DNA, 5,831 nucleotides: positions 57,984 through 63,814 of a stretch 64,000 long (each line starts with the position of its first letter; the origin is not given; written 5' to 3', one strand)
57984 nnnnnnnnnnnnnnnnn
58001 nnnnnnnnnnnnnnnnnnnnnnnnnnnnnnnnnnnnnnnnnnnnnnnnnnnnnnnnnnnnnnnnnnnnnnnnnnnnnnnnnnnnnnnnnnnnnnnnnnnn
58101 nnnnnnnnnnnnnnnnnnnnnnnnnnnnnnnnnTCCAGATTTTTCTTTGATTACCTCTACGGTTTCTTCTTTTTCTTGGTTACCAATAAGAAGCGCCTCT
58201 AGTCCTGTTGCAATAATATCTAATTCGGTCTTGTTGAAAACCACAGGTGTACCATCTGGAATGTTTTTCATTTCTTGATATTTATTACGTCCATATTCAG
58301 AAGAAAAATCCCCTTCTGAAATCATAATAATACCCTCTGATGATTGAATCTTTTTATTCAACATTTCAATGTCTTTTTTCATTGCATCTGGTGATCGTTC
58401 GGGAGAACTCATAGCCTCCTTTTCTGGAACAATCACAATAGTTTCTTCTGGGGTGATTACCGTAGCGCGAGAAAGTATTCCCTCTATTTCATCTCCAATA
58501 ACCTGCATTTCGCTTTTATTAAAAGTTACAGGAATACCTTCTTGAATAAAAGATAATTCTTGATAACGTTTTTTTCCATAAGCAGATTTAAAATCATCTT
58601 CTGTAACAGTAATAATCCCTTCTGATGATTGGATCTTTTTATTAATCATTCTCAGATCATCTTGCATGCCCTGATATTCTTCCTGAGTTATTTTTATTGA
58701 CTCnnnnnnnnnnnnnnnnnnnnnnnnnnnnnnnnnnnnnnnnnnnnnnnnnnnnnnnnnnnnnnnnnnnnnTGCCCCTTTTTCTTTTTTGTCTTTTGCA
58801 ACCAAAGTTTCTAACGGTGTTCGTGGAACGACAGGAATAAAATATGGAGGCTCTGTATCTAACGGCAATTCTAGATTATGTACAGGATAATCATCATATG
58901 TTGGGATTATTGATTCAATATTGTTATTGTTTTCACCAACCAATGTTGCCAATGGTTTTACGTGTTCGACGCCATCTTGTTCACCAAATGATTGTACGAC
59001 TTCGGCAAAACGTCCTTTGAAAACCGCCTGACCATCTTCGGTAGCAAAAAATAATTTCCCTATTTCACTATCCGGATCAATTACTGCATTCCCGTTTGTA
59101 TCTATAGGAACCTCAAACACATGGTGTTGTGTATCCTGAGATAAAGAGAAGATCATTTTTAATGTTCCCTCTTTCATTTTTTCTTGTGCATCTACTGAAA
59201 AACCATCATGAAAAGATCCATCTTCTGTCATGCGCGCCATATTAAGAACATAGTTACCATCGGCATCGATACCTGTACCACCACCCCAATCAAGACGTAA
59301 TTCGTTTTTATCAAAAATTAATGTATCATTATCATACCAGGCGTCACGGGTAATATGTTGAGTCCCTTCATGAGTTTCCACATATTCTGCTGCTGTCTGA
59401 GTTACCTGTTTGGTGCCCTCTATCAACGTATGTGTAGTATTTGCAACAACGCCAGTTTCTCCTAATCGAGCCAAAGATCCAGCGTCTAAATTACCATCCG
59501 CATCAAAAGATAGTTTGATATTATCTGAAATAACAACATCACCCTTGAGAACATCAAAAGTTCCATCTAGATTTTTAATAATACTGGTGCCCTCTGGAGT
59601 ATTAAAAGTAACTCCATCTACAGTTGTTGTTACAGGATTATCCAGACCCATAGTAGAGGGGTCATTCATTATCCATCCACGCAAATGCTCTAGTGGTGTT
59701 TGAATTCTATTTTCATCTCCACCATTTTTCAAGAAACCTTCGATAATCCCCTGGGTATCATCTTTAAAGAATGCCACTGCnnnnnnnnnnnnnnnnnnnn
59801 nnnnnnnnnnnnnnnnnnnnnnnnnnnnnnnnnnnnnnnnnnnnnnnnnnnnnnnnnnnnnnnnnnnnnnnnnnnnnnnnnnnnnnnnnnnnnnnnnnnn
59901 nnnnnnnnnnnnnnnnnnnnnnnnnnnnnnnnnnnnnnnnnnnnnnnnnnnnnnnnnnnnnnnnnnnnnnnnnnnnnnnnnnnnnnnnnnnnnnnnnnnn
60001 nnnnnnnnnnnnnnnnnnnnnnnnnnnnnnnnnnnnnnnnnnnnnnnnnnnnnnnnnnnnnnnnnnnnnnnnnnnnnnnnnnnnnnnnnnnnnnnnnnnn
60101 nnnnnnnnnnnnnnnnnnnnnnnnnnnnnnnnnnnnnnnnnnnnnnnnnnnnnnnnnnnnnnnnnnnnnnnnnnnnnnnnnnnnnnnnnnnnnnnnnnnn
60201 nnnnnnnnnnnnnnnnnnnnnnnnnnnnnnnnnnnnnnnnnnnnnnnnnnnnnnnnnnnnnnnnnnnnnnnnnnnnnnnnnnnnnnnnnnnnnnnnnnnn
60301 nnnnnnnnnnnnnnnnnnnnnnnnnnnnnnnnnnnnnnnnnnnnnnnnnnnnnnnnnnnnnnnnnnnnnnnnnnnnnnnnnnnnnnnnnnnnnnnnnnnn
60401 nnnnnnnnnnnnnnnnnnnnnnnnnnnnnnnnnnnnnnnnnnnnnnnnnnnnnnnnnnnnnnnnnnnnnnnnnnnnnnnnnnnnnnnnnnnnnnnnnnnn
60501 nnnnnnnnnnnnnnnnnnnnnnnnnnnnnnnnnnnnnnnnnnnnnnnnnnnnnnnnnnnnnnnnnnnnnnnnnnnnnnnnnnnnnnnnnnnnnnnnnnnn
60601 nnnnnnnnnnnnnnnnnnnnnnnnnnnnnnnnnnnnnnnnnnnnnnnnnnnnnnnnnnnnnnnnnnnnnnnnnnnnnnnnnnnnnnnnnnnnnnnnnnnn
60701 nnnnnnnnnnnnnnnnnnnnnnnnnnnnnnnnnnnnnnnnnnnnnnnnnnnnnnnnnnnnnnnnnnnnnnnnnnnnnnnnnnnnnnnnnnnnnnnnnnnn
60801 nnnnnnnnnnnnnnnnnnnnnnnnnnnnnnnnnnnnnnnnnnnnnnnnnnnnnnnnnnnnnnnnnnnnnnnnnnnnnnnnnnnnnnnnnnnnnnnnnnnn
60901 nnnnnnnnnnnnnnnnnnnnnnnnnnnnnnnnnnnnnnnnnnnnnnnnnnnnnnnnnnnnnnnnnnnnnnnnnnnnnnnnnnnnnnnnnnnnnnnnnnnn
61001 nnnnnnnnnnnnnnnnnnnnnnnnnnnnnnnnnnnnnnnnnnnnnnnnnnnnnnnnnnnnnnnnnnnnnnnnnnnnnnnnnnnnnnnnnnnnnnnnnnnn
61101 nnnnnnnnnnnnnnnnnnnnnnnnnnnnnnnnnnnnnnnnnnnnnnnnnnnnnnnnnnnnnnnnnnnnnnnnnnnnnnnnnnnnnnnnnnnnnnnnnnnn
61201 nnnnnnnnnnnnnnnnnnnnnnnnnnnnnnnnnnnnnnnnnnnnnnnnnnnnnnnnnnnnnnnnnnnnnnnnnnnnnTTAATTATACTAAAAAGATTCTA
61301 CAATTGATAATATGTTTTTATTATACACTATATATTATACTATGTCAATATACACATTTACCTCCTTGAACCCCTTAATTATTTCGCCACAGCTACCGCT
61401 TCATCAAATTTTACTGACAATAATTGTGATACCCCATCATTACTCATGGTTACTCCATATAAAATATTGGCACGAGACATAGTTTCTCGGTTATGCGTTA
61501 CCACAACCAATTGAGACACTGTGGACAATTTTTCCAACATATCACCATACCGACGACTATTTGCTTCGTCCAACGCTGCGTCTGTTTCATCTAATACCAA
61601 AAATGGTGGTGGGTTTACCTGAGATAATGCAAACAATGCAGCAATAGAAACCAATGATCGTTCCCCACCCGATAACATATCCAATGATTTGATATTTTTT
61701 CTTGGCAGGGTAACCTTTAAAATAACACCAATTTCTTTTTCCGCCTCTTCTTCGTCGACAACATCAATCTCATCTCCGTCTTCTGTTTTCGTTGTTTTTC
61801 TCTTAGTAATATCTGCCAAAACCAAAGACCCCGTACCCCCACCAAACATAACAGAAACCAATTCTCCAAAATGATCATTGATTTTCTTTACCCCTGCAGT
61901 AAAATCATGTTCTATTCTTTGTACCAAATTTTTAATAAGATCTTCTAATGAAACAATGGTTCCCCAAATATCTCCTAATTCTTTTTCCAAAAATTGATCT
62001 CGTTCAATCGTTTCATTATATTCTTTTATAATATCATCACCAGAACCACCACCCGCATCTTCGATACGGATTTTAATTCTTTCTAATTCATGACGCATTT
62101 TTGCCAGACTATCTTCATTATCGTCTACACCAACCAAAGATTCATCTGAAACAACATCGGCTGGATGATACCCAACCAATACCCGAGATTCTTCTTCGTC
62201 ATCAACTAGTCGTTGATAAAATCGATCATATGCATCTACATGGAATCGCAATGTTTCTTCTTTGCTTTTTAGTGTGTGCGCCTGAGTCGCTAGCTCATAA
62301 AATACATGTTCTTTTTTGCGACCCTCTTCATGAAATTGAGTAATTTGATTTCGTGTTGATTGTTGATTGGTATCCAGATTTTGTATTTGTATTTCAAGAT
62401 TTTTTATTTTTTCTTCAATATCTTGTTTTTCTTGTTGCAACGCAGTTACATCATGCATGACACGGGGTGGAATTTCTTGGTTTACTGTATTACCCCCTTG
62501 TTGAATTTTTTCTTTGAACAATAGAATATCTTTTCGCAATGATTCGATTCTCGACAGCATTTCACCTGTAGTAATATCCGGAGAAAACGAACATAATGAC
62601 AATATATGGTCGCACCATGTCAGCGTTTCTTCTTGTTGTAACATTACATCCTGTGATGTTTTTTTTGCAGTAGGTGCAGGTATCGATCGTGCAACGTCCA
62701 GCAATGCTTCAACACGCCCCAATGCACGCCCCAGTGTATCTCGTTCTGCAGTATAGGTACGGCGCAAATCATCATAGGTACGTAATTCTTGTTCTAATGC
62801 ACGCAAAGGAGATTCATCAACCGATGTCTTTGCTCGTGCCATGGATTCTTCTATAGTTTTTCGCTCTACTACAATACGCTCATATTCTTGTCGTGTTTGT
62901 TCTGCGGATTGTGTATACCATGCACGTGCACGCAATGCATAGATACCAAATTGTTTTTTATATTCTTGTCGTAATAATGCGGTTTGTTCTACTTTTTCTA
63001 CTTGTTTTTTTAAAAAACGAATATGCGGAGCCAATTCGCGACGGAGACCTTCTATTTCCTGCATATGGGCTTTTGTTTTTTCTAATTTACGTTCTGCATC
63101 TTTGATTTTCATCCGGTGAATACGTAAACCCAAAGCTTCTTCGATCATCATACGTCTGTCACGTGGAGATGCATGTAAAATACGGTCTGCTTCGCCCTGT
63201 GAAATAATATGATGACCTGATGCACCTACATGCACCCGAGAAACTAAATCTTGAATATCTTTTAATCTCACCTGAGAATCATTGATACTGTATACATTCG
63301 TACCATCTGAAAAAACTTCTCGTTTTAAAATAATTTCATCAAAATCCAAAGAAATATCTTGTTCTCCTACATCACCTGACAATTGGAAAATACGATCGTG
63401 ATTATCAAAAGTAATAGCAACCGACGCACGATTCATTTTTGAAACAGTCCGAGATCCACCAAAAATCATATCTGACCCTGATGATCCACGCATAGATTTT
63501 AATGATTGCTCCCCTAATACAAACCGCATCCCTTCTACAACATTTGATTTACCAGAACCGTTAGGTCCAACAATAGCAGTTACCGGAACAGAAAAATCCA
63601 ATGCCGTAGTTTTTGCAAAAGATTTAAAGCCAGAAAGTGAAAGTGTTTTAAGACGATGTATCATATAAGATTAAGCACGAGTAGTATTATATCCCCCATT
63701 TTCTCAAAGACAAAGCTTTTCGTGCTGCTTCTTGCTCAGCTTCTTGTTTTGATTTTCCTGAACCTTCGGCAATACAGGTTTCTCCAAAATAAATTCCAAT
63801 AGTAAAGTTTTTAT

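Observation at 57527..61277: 1145-aa membrane protein with an internal tandem module plus a small acidic partner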

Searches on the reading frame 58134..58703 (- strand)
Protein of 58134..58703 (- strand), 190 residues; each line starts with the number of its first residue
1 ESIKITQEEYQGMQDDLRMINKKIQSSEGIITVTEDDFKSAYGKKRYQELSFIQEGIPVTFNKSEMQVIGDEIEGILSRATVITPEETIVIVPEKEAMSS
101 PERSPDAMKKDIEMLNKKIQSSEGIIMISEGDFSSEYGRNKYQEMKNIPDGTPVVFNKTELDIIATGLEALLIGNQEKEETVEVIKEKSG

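Call 38: find_homologous_proteins(query=window:58134-58703:-, max_evalue=0.001)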
Query window:58134-58703:- (190 aa): 1 proteins with E <= 0.001 among 56 candidates.
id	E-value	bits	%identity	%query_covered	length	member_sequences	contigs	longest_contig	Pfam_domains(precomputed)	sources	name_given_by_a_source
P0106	1.0e-38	151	51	89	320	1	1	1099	-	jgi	jgi:hypothetical protein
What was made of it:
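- Tried and rejected: A search for the 75-aa module outside the family found one extra protein, probably a fragment of a family member (call 38).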

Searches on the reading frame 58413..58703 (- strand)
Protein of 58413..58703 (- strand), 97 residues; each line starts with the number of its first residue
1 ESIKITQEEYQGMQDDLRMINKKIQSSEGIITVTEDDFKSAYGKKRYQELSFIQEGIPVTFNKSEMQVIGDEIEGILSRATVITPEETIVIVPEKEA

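Call 105: search_protein_families(library=pfam, proteins=[window:58413-58703:-], max_evalue=1)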
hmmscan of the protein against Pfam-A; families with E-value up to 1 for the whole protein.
window:58413-58703:- (97 aa): 1 family
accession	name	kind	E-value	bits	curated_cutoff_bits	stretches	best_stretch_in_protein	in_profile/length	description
PF18580.7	HTH_SUN2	-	0.24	12.1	30.4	1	4-38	15-48/58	SUN2 helix-turn-helix domain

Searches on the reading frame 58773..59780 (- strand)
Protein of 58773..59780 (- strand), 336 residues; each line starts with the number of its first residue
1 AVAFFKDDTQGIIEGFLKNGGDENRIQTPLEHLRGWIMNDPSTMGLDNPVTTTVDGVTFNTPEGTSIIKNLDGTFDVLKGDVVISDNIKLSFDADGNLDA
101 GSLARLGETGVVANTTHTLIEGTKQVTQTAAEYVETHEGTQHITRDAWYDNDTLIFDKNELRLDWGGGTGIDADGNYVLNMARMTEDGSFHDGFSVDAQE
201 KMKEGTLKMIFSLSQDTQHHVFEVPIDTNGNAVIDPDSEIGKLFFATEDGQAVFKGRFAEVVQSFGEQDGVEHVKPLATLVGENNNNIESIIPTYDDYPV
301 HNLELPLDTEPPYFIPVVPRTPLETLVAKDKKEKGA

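Call 77: predict_structure(alignment_id=A5)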
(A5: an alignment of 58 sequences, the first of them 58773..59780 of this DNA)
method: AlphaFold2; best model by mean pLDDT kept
length: 336 residues; sequences in the alignment: 58
mean_pLDDT: 85.7   pTM: 0.63
mean pLDDT of the five models: 85.7, 83.6, 83.0, 81.9, 80.3
residues with pLDDT >= 90: 191; 70-90: 80; 50-70: 61; < 50: 4
segments of 3 or more residues with pLDDT < 50: none
pLDDT, mean of each block of 10 residues (from residue 1): 59 62 71 82 86 96 95 96 96 95 95 94 93 91 84 54 84 96 78 78 91 96 95 97 96 96 92 92 91 91 90 65 68 63
secondary structure, 60 per line:
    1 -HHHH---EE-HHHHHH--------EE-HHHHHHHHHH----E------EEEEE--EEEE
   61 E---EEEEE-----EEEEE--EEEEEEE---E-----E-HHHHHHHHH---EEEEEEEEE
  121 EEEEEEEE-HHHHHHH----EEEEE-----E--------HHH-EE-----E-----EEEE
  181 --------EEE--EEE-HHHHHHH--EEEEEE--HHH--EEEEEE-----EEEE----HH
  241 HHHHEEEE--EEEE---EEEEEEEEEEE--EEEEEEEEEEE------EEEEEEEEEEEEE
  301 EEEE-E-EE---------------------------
elements in order: H2-5 H12-17 H29-38 E50-54 E57-61 E65-69 E75-79 E82-88 H100-108 E112-128 H130-136 E141-145 E177-180 E189-191 E194-196 H198-204 E207-212 E220-225 E231-234 H239-244 E245-248 E251-254 E258-268 E271-281 E288-304

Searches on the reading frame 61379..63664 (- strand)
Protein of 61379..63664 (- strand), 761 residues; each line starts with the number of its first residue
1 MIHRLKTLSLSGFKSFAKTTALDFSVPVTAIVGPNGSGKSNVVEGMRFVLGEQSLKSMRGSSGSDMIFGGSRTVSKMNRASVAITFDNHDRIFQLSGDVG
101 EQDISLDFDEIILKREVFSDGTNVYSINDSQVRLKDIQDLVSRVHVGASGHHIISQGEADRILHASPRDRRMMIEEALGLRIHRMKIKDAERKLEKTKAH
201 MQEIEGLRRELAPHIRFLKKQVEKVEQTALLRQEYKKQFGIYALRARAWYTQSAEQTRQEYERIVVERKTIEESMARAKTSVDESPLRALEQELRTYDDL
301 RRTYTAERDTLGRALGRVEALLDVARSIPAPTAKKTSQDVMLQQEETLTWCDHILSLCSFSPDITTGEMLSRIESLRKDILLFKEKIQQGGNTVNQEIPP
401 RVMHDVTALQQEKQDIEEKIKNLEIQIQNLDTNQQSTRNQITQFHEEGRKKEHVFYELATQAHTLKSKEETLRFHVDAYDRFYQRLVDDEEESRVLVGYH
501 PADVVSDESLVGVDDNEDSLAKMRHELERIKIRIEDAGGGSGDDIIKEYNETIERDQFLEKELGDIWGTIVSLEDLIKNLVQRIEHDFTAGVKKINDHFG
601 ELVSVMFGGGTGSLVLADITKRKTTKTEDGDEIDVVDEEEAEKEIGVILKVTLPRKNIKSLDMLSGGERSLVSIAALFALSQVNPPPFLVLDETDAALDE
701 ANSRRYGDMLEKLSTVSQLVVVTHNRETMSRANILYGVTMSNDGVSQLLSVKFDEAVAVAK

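Call 3: search_protein_families(library=pfam, proteins=[window:61379-63664:-], max_evalue=1)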
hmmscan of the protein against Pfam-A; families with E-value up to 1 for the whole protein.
window:61379-63664:- (761 aa): 16 families
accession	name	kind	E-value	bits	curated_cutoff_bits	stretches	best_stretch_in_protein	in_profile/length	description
PF02463.25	SMC_N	-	4.2e-61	206.6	40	1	5-746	2-219/220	RecF/RecN/SMC N terminal domain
PF13476.12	AAA_23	-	1.7e-17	65.2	27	1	8-235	2-193/201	AAA domain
PF13304.12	AAA_21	-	7.5e-15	56.2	27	2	28-113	1-84/304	AAA domain, putative AbiEii toxin, Type IV TA system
PF13175.12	AAA_15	-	3.2e-10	40.6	32.1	1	5-228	3-132/374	AAA ATPase domain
PF00005.33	ABC_tran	-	5.3e-06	27.5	25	2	650-694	91-135/137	ABC transporter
PF13555.12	AAA_29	-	0.00065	19.8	27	1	6-50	2-46/61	P-loop containing region of AAA domain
PF08796.15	DUF1797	-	0.0081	16.6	27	1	432-479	10-56/67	Protein of unknown function (DUF1797)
PF13558.12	SbcC_Walker_B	-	0.012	16.3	27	1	658-711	27-89/90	SbcC/RAD50-like, Walker B motif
PF05278.17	PEARLI-4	-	0.016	15.3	29.9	1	179-232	180-233/234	Arabidopsis phospholipase-like protein (PEARLI 4)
PF13514.12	AAA_27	-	0.083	12.9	22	1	4-47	2-47/206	AAA domain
PF03961.19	FapA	-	0.084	12.9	31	1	371-439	163-231/272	Flagellar Assembly Protein A beta solenoid domain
PF08286.16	Spc24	-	0.31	11.7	25.3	1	409-459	2-49/109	Spc24 subunit of Ndc80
PF13679.12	Methyltransf_32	-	0.37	11.2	27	0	422-510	51-119/143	Methyltransferase domain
PF05791.16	Bacillus_HBL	-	0.47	10.7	29.1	1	377-462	74-149/177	Bacillus haemolytic enterotoxin (HBL)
PF24915.1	Spectrin_SESTD1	-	0.89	10.4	27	1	403-443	30-70/110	SESTD1-like, spectrin repeat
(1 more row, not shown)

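Call 4: search_protein_families(library=ncbifam, proteins=[window:61379-63664:-], max_evalue=1)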
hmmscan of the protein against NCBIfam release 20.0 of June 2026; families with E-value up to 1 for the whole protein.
window:61379-63664:- (761 aa): 87 families (the best 25 are shown)
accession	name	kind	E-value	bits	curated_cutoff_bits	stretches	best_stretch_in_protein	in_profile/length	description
TIGR02168.1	SMC_prok_B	equivalog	1.4e-140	470.2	567.35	2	4-481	1-463/1181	chromosome segregation protein SMC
TIGR02169.1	SMC_prok_A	equivalog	1.5e-79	268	729.4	3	5-284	2-270/1165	chromosome segregation protein SMC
NF041034.1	Rad50_Sulf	equivalog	7e-16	57.3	1000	3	5-286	3-263/872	DNA double-strand break repair ATPase Rad50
NF002572.0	PRK02224.1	equivalog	7.3e-15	54.3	1087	2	4-476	2-421/888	DNA double-strand break repair ATPase Rad50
TIGR00634.1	recN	equivalog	1.9e-13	50.3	407.85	2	659-727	435-504/563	DNA repair protein RecN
NF045487.1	ASRP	equivalog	3.3e-13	49.1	300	2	186-724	143-590/593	archaea-specific SMC-related protein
NF003034.1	PRK03918.1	equivalog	9.1e-11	40.5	700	3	659-746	784-873/878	DNA double-strand break repair ATPase Rad50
NF040873.1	AztA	equivalog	1.9e-10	40.6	220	2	650-732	106-185/191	zinc ABC transporter ATP-binding protein AztA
NF041035.1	Rad50_Halo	equivalog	4.1e-10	38.7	1000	3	4-180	2-161/883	DNA double-strand break repair ATPase Rad50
TIGR04520.1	ECF_ATPase_1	equivalog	9.6e-10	38.3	315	2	635-734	107-205/269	energy-coupling factor transporter ATPase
NF008121.0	PRK10869.1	equivalog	1.5e-09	37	418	2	7-238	4-210/553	DNA repair protein RecN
NF045780.1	TrlF_fam_ATP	equivalog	1.7e-09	37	350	1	15-492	298-733/944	TrlF family AAA-like ATPase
TIGR04521.1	ECF_ATPase_2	equivalog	3.8e-09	36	330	1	637-730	116-209/279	energy-coupling factor transporter ATPase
TIGR02857.1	CydD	equivalog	4.8e-09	35.7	435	1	662-733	457-524/529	thiol reductant ABC exporter subunit CydD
TIGR01166.1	cbiO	subfamily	6.1e-09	35.6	211.8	2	651-725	115-186/190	cobalt ABC transporter, ATP-binding protein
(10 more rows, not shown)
